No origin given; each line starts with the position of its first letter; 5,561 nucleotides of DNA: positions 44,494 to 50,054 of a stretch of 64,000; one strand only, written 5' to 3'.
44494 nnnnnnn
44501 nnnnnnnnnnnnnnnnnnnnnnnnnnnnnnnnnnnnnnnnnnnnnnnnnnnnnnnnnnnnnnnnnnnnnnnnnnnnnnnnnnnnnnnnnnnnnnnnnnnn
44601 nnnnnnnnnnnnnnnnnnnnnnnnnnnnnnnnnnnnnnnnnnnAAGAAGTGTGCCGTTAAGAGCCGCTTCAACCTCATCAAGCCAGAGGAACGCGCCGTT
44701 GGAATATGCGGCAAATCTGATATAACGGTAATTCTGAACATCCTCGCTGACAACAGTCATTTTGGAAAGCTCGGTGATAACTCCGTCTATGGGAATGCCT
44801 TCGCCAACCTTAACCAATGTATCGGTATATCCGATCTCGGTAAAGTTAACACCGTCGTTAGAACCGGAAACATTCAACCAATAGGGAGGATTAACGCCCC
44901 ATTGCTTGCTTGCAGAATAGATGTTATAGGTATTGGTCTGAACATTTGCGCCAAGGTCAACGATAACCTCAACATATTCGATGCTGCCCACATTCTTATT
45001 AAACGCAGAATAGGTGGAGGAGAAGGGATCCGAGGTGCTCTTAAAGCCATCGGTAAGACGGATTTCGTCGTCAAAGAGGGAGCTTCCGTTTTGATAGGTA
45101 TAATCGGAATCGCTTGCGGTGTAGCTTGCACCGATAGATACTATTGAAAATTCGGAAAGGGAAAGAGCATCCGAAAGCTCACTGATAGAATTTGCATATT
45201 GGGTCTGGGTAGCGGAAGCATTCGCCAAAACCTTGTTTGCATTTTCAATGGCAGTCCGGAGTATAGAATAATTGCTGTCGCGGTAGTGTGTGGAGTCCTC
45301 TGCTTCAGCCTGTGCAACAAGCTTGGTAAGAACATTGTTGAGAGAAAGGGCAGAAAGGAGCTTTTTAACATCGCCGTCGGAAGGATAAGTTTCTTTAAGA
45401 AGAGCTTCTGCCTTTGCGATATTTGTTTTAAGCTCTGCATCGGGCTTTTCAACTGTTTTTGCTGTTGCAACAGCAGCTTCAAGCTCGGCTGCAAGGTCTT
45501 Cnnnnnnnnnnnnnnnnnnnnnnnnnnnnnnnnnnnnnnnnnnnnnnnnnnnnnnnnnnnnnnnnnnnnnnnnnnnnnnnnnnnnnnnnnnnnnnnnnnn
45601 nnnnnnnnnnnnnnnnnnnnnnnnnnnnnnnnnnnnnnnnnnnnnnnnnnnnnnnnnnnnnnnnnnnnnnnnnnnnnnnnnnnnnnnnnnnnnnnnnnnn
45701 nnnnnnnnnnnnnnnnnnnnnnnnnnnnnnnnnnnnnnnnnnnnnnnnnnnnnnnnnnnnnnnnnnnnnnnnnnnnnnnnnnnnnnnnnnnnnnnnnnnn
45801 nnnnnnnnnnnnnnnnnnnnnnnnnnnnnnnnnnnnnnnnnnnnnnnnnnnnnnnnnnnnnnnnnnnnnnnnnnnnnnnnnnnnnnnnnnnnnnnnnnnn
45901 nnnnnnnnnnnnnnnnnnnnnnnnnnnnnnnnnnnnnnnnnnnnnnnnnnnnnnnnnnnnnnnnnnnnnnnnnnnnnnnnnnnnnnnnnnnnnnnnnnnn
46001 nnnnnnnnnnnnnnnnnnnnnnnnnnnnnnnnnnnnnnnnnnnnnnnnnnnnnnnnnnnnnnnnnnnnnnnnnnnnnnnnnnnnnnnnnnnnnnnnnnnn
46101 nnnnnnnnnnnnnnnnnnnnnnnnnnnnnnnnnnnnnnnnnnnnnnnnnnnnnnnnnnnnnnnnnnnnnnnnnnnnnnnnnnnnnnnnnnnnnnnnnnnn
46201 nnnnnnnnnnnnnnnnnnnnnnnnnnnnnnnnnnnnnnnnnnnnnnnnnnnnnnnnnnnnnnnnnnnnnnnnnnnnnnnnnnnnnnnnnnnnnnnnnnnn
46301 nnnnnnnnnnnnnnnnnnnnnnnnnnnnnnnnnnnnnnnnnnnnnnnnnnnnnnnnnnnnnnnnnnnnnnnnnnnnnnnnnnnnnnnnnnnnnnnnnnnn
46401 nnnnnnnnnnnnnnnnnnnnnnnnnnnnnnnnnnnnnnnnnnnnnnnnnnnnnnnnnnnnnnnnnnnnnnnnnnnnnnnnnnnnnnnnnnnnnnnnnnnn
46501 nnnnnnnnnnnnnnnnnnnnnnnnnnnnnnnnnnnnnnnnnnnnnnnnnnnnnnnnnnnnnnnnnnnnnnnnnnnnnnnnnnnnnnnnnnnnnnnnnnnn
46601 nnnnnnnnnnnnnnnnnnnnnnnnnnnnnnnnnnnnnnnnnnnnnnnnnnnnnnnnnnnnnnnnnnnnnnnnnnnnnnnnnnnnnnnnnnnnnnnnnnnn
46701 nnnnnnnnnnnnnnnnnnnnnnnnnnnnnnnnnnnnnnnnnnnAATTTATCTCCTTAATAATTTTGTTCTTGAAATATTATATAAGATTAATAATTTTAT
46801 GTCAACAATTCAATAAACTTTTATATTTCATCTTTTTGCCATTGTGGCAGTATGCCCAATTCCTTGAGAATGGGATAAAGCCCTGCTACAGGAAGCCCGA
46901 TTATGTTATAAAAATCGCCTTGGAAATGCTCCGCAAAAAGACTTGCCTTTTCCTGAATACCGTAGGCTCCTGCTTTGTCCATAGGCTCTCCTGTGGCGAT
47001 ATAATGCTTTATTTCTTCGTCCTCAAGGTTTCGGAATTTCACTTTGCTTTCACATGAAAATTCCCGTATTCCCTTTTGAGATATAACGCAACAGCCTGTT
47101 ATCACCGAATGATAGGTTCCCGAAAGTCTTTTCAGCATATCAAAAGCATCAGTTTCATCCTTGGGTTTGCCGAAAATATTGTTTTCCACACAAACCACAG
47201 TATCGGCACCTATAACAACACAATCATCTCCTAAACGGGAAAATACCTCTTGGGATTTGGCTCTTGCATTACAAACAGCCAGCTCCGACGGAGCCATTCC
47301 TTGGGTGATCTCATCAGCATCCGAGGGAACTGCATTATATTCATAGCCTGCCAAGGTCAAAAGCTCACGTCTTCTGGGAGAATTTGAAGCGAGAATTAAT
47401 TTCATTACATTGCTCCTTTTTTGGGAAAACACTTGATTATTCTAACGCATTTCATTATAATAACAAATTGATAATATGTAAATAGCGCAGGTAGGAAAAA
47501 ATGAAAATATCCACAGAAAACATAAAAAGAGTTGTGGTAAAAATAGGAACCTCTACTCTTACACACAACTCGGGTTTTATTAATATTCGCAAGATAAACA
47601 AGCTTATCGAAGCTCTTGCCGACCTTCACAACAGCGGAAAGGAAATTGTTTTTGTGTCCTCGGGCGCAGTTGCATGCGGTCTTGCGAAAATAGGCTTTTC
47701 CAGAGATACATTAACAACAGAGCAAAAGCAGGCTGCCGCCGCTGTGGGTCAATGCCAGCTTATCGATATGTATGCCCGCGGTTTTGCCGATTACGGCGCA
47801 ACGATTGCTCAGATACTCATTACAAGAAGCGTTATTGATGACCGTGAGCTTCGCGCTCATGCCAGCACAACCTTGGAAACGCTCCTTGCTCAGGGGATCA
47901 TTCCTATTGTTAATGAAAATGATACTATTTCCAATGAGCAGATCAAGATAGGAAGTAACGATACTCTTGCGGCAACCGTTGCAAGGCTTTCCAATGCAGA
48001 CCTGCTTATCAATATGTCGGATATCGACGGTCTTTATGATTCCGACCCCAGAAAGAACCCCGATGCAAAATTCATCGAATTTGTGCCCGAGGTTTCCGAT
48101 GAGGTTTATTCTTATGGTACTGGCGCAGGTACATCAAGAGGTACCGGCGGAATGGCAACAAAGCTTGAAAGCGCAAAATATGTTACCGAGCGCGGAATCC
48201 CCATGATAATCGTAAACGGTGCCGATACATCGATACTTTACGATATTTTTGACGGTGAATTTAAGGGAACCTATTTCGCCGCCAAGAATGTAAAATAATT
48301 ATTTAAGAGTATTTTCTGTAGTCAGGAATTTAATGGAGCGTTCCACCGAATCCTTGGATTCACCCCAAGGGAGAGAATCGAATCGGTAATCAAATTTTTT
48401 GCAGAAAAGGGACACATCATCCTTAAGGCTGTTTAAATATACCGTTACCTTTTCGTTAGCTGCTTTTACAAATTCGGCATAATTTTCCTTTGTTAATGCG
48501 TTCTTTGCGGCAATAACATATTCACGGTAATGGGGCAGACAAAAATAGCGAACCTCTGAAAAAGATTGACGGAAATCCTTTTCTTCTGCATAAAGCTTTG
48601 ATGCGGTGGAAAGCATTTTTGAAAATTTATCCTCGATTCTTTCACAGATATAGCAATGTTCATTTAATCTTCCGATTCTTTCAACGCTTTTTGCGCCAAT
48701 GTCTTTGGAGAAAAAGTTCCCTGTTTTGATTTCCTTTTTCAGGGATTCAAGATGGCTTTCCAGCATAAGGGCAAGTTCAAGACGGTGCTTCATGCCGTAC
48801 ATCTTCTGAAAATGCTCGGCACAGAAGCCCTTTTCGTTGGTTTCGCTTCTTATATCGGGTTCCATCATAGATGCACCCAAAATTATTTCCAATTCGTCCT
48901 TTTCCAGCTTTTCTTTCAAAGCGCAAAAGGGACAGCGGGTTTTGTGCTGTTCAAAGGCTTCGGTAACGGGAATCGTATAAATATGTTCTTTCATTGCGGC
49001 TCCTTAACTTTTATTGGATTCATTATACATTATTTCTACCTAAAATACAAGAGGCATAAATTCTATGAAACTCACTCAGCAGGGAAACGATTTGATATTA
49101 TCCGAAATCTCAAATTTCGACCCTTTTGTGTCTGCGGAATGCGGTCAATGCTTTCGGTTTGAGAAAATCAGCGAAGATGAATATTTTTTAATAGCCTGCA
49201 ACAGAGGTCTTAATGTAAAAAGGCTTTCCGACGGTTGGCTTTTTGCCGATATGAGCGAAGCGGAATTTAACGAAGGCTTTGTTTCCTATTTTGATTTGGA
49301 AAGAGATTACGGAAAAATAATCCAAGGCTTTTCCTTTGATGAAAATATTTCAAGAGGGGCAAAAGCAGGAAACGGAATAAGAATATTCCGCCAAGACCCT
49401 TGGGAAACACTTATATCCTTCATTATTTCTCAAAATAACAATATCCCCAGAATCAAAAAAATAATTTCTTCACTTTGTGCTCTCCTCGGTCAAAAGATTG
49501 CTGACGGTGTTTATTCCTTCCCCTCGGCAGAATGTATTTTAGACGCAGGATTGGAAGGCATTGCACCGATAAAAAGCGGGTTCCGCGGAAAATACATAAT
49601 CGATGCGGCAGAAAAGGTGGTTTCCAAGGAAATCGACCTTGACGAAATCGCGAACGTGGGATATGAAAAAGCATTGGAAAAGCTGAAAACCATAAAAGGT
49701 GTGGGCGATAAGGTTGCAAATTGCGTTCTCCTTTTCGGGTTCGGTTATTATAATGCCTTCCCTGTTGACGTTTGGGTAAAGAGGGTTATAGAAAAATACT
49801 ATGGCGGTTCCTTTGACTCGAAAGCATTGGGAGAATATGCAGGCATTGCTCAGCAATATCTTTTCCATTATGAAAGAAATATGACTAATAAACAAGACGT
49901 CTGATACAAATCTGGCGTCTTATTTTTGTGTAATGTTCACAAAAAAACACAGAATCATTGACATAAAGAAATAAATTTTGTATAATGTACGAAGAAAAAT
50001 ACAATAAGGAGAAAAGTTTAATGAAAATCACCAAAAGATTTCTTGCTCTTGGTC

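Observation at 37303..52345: Three paralogous phosphodiester-glycosidase/FIVAR/discoidin-like surface proteins with swapped anchoring modules, interleaved with housekeeping genes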

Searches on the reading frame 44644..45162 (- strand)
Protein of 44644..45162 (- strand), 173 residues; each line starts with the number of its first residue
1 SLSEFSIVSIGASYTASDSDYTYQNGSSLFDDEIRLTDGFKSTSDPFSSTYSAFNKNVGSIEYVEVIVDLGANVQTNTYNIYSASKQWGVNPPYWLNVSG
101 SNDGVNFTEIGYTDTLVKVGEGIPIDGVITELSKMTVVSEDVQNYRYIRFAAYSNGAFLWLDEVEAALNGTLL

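Call 89: search_protein_representatives(protein=window:44644-45162:-)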
Query: 173 residues. Proteins with E-value up to 0.001 (for the whole library): 107; up to 1e-10: 53; up to 1e-30: 5. The best 107 are listed.
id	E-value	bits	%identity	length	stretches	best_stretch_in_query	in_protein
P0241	6.0e-64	231.3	36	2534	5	6-172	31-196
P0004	8.3e-54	198.3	55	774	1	2-173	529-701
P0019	2.0e-37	145.0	38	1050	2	5-169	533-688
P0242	1.6e-35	138.9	51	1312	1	6-168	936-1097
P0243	1.6e-32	129.1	36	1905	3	8-166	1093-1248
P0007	4.0e-29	118.0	43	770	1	2-172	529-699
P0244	1.3e-24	103.4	41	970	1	8-168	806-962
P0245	7.5e-24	100.9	41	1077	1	14-169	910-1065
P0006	4.2e-23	98.4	43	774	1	2-173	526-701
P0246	5.0e-22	95.0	40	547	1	8-170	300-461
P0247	4.9e-21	91.7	43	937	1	6-169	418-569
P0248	8.9e-21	90.9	39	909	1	4-168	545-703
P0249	1.2e-20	90.5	44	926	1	4-169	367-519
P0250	4.1e-19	85.5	39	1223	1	8-168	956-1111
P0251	5.6e-19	85.0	34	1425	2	61-170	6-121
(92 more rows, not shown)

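Call 91: search_protein_families(library=pfam, alignment_id=A5, max_evalue=0.0001)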
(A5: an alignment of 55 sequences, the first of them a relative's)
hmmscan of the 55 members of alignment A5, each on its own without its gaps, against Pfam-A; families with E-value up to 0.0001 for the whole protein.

A. member 1, P0242 (1312 aa): 3 families
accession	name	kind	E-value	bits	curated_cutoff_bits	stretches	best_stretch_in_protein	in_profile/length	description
PF03009.23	GDPD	-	1.2e-26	94.7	23.6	1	534-769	1-242/244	Glycerophosphoryl diester phosphodiesterase family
PF00404.24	Dockerin_1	-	1.4e-13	51.3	22.9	1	1244-1303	2-56/57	Dockerin type I domain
PF00754.31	F5_F8_type_C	-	9.6e-05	22.9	28.2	1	979-1083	23-114/127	F5/8 type C domain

B. families by the number of members that match (of 55 scanned): 19 families
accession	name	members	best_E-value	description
PF00404.24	Dockerin_1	44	1.4e-16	Dockerin type I domain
PF00754.31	F5_F8_type_C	39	2.5e-40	F5/8 type C domain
PF22633.2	F5_F8_type_C_2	19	8.8e-24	NedA-like, galactose-binding domain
PF13472.12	Lipase_GDSL_2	11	4e-28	GDSL-like Lipase/Acylhydrolase family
PF00657.28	Lipase_GDSL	11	6e-21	GDSL-like Lipase/Acylhydrolase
PF01183.26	Glyco_hydro_25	10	4.9e-24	Glycosyl hydrolases family 25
PF05257.22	CHAP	8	8.4e-11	CHAP domain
PF03009.23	GDPD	7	1.1e-31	Glycerophosphoryl diester phosphodiesterase family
PF08924.17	Rv2525c_GlyHyd-like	7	2.9e-07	Rv2525c-like, glycoside hydrolase-like domain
PF09992.14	NAGPA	5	1.3e-23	Phosphodiester glycosidase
PF04311.20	DUF459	5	4.2e-08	Protein of unknown function (DUF459)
PF06458.18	MucBP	4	2.3e-09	MucBP domain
PF07554.19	FIVAR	4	2.7e-06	FIVAR domain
PF13529.12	Peptidase_C39_2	3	2.4e-06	Peptidase_C39 like family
PF21349.2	RUBY_RBDX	2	7.6e-09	Rubrerythrin, rubredoxin-like domain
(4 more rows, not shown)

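Call 94: search_protein_families(library=pfam, alignment_id=A6, max_evalue=0.0001)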
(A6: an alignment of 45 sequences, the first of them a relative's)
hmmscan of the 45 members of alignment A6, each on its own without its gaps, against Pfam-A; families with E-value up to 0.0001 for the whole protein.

A. member 1, P0266 (1403 aa): 3 families
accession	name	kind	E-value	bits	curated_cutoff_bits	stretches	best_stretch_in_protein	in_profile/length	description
PF03009.23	GDPD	-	6.4e-23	82.6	23.6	1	544-780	1-242/244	Glycerophosphoryl diester phosphodiesterase family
PF00404.24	Dockerin_1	-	2.8e-11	43.9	22.9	1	1345-1397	1-53/57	Dockerin type I domain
PF06439.18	3keto-disac_hyd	-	1.1e-06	29.2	26.8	1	166-310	47-187/187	3-keto-disaccharide hydrolase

B. families by the number of members that match (of 45 scanned): 24 families
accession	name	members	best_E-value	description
PF00754.31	F5_F8_type_C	32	1e-42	F5/8 type C domain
PF22633.2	F5_F8_type_C_2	23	2.2e-26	NedA-like, galactose-binding domain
PF00404.24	Dockerin_1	17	5.1e-15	Dockerin type I domain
PF03009.23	GDPD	6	1.6e-37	Glycerophosphoryl diester phosphodiesterase family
PF09992.14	NAGPA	4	1.3e-24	Phosphodiester glycosidase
PF14488.12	DUF4434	3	8.9e-69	Domain of unknown function (DUF4434)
PF01183.26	Glyco_hydro_25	2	1.2e-19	Glycosyl hydrolases family 25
PF13306.12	LRR_5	1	6.6e-51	BspA type Leucine rich repeat region (6 copies)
PF20578.4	aBig_2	1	1e-30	Atrophied bacterial Ig domain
PF07679.22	I-set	1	3.1e-23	Immunoglobulin I-set domain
PF13927.12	Ig_3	1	6.7e-22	Immunoglobulin domain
PF07554.19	FIVAR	1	6.3e-18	FIVAR domain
PF13895.12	Ig_2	1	1.4e-14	Immunoglobulin domain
PF04937.20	DUF659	1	2.1e-13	Protein of unknown function (DUF 659)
PF00574.28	CLP_protease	1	7.9e-13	Clp protease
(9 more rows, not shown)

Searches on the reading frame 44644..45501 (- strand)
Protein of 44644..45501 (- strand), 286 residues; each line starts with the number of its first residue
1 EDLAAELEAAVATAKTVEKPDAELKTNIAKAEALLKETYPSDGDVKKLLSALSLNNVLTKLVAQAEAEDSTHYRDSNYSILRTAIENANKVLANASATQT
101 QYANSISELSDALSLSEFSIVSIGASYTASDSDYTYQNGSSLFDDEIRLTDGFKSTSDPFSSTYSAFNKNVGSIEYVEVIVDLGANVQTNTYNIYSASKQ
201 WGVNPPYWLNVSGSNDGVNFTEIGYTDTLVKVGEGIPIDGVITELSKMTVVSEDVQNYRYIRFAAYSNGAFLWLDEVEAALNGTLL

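Call 83: find_homologous_proteins(query=window:44644-45501:-, max_evalue=0.00001)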
Query window:44644-45501:-: 4128 candidates shared short words with the query, none scored E <= 0.00001.

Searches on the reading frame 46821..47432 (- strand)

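Call 11: search_protein_families(library=pfam, proteins=[window:46821-47432:-], max_evalue=0.001)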
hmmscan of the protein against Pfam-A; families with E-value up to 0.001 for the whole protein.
window:46821-47432:- (203 aa): 1 family
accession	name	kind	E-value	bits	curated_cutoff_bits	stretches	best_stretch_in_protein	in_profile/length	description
PF02545.19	Maf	-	1.5e-59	201.3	27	1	11-191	1-186/187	Maf-like protein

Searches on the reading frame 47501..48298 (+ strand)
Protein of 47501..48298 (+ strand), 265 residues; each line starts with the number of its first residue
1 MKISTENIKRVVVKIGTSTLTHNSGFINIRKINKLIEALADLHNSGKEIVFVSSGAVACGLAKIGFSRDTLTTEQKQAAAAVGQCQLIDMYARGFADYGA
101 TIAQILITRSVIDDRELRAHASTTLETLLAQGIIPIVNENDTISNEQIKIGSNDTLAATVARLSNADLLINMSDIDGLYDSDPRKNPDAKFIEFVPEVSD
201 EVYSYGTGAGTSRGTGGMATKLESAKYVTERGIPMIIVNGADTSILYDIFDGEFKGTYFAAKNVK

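Call 11: search_protein_families(library=pfam, proteins=[window:47501-48298:+], max_evalue=0.001)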
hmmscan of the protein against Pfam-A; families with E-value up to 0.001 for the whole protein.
window:47501-48298:+ (265 aa): 1 family
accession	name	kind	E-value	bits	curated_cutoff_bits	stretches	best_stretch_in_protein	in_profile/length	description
PF00696.33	AA_kinase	-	5.8e-50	170.6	24.9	1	9-239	1-234/234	Amino acid kinase family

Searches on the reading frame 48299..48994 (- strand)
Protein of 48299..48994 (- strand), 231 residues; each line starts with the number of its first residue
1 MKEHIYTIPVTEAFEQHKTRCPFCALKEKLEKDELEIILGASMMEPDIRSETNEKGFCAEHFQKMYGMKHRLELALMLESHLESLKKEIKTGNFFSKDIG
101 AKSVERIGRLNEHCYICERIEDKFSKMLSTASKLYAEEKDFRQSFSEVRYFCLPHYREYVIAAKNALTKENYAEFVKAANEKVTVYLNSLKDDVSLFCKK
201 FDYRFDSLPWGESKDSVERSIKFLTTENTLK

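Call 11: search_protein_families(library=pfam, proteins=[window:48299-48994:-], max_evalue=0.001)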
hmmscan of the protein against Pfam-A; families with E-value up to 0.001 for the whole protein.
window:48299-48994:- (231 aa): 1 family
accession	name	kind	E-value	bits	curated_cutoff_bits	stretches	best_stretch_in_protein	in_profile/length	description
PF19538.4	DUF6062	-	1.2e-75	254.5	27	1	1-227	1-239/243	Family of unknown function (DUF6062)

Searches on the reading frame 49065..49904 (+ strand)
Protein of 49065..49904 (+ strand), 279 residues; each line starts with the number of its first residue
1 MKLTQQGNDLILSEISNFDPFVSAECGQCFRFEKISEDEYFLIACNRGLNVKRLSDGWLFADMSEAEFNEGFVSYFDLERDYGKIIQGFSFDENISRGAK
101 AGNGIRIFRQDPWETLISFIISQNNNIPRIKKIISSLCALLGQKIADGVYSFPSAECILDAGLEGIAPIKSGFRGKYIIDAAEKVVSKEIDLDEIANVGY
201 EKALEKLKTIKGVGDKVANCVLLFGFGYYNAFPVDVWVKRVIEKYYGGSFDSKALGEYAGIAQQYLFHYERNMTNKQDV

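Call 11: search_protein_families(library=pfam, proteins=[window:49065-49904:+], max_evalue=0.001)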
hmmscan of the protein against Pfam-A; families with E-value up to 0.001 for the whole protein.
window:49065-49904:+ (279 aa): 2 families
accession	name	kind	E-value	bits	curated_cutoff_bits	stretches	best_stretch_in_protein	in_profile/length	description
PF07934.18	OGG_N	-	8.5e-17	61.8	23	1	17-116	8-115/115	8-oxoguanine DNA glycosylase, N-terminal domain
PF00730.31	HhH-GPD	-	2.1e-10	41.3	26.2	1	117-248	1-89/108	HhH-GPD superfamily base excision DNA repair protein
